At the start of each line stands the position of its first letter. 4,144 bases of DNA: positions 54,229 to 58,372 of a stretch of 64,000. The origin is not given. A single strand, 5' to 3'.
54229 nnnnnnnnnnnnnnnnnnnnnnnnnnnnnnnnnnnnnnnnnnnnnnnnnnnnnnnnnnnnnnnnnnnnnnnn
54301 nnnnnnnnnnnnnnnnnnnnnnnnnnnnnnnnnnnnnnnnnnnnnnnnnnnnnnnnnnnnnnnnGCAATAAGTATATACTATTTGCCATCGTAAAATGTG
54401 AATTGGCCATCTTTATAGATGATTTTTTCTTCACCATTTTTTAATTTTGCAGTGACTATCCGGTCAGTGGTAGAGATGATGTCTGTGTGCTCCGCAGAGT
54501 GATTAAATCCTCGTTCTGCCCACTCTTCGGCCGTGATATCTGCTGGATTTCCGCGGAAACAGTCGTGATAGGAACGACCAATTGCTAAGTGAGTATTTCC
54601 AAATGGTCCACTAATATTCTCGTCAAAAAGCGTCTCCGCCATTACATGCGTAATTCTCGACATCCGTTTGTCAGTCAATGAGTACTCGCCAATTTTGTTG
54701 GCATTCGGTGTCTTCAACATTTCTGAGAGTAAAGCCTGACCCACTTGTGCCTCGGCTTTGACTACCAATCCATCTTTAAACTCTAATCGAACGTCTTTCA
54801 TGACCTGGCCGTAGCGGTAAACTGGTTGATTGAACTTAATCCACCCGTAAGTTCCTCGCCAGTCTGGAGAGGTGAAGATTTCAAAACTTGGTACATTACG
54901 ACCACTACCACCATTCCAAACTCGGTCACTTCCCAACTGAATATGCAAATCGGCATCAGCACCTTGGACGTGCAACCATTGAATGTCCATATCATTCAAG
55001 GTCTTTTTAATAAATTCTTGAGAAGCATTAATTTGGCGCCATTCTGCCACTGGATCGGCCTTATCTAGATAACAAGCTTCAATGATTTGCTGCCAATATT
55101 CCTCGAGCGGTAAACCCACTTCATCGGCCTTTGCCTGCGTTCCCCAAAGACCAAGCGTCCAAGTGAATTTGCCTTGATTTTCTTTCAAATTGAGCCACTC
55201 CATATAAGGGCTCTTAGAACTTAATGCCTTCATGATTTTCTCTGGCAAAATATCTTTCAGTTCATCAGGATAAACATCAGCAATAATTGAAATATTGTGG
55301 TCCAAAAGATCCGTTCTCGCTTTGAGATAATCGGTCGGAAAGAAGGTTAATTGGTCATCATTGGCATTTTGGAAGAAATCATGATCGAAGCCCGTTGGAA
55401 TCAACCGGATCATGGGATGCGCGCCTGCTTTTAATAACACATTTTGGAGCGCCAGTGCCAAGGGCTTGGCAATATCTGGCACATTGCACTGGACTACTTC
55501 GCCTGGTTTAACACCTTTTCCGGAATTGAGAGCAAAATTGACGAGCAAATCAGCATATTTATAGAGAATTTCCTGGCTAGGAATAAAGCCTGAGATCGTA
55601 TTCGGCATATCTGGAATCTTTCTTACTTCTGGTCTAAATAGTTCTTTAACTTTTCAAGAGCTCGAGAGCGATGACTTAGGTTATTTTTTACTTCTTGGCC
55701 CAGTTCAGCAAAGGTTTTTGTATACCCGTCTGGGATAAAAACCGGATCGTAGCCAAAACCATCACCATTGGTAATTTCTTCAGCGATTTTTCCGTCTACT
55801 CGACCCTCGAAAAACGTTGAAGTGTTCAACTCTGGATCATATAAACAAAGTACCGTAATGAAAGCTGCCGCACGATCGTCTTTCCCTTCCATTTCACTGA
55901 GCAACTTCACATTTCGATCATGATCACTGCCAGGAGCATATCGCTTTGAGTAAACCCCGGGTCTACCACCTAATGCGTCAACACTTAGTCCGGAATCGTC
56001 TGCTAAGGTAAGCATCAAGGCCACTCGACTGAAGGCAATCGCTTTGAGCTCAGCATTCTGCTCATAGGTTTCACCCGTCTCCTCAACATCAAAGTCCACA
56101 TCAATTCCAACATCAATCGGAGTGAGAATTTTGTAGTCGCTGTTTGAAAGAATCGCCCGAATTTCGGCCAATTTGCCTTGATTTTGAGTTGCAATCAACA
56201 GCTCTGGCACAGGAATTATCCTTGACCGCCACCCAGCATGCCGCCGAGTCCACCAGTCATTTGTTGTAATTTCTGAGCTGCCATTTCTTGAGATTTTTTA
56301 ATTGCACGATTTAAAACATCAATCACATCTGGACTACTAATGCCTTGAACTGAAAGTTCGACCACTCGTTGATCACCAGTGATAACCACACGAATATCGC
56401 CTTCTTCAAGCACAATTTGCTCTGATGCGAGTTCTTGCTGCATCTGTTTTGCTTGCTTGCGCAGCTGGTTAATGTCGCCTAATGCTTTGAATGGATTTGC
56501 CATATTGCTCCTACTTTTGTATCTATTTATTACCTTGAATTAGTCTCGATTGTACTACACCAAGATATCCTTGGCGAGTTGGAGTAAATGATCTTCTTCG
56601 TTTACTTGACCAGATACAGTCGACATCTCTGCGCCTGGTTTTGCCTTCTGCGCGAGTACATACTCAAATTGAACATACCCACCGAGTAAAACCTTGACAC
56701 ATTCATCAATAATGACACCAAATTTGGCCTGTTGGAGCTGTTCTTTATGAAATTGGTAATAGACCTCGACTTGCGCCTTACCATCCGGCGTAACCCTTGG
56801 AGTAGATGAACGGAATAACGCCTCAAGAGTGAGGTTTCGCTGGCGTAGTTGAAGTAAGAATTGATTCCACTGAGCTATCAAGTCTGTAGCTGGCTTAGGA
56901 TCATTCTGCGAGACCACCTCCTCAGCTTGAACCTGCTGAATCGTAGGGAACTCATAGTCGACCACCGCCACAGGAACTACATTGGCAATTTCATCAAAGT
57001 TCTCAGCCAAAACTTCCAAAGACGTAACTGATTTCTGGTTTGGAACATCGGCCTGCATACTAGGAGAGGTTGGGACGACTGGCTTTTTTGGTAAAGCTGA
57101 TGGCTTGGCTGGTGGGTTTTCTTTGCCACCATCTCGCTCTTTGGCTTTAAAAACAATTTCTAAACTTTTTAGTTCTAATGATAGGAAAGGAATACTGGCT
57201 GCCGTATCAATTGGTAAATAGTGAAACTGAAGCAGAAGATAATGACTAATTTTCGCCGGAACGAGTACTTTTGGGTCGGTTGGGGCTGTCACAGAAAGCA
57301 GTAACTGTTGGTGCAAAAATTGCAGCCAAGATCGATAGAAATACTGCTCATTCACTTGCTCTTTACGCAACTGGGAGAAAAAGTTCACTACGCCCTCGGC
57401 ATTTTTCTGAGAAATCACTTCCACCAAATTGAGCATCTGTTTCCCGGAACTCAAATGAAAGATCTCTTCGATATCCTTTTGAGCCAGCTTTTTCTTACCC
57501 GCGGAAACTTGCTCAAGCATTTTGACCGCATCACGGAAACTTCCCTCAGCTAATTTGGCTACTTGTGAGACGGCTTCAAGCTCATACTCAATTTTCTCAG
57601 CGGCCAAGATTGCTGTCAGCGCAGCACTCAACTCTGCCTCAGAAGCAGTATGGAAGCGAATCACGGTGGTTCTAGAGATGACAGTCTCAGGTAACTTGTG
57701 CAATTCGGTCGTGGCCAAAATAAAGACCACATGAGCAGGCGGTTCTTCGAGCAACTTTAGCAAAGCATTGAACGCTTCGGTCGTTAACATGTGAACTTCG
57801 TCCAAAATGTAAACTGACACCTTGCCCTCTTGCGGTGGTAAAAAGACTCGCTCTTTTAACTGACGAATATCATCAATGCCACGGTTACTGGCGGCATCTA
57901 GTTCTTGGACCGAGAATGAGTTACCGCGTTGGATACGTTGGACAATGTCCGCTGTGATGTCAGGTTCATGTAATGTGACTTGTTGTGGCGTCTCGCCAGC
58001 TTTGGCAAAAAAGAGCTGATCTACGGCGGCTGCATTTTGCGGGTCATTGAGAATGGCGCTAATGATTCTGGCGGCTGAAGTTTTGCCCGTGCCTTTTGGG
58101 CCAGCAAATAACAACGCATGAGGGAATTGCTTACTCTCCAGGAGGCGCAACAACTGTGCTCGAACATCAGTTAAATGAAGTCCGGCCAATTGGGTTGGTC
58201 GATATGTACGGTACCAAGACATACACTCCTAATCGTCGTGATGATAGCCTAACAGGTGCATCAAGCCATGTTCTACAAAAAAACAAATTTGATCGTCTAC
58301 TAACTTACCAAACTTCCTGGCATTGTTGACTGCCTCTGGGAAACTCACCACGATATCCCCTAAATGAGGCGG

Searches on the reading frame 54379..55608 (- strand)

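Call 7: search_protein_families(library=pfam, proteins=[window:54379-55608:-], max_evalue=0.01)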
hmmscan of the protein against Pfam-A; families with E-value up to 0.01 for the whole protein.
window:54379-55608:- (409 aa): 1 family
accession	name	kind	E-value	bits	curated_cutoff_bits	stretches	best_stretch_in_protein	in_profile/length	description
PF02073.20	Peptidase_M29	-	1.7e-90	304.2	27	1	12-403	2-406/406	Thermophilic metalloprotease (M29)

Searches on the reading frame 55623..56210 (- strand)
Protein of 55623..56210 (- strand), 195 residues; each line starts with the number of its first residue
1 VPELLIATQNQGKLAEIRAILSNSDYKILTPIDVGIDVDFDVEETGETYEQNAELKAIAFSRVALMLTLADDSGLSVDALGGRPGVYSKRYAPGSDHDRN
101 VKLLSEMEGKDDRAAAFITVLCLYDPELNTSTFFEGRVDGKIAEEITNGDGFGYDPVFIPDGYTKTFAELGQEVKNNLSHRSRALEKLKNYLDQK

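Call 7: search_protein_families(library=pfam, proteins=[window:55623-56210:-], max_evalue=0.01)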
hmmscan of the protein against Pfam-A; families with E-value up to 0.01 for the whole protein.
window:55623-56210:- (195 aa): 1 family
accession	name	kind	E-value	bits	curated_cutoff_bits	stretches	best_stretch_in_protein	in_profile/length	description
PF01725.21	Ham1p_like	-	8.8e-61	205.5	22.5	1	4-191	1-186/186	Ham1 family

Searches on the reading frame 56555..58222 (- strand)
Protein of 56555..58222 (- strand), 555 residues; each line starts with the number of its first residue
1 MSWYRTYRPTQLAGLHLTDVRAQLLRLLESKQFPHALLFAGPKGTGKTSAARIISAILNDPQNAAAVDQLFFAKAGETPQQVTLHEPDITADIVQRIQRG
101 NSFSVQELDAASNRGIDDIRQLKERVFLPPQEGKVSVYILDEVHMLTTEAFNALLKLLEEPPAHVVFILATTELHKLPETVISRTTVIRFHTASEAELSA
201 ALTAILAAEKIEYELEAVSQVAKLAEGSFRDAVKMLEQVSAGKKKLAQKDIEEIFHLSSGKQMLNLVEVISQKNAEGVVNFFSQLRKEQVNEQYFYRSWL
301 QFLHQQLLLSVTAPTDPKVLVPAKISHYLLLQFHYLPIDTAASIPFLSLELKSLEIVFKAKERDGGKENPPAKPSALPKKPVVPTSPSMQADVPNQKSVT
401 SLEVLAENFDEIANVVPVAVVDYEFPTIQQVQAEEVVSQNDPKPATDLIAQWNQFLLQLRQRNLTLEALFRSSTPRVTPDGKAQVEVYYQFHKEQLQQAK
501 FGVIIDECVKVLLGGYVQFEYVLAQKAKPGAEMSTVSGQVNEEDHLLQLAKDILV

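Call 7: search_protein_families(library=pfam, proteins=[window:56555-58222:-], max_evalue=0.01)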
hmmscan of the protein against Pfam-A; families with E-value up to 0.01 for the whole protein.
window:56555-58222:- (555 aa): 13 families
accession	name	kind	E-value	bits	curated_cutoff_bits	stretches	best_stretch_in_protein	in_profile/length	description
PF13177.12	DNA_pol3_delta2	-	5.1e-29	101.8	27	1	22-192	7-159/161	DNA polymerase III, delta subunit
PF00004.35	AAA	-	8e-11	42.9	21.2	1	37-188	1-126/131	ATPase family associated with various cellular activities (AAA)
PF22608.2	DNAX_ATPase_lid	-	2.3e-09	37.3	27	1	199-238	3-42/49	DNA polymerase III clamp loader subunit, ATPase lid domain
PF20964.2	DnaX_C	-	2.3e-07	31.2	26.2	1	442-533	5-97/113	DNA polymerase III subunit tau, C-terminal domain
PF07728.20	AAA_5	-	5.7e-07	30.1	22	1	37-165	2-97/139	AAA domain (dynein-related subfamily)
PF13401.12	AAA_22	-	8.6e-07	29.8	27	1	37-174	8-126/130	AAA domain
PF13604.12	AAA_30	-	1.9e-06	28.2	27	1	38-168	22-122/191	AAA domain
PF13191.12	AAA_16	-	1e-05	26.5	32.6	1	21-168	9-167/167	AAA ATPase domain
PF06068.19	TIP49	-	1.2e-05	25.1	23.8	0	77-172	219-311/347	TIP49 P-loop domain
PF01078.27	Mg_chelatase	-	0.0025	17.7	20.3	1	35-68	23-56/207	Magnesium chelatase, subunit ChlI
PF13245.12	AAA_19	-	0.003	18.2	25.1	0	36-168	14-123/134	AAA domain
PF07724.20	AAA_2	-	0.0032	17.9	27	0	37-160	6-101/166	AAA domain (Cdc48 subfamily)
PF12775.13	AAA_7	-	0.0097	15.9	25.8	0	35-56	34-55/181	P-loop containing dynein motor region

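Call 83: find_encoding_contigs(protein=window:56555-58222:-, flank=2000, max_places=2)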
Protein window:56555-58222:- (555 aa): no gene with exactly this product is on record in the collection.
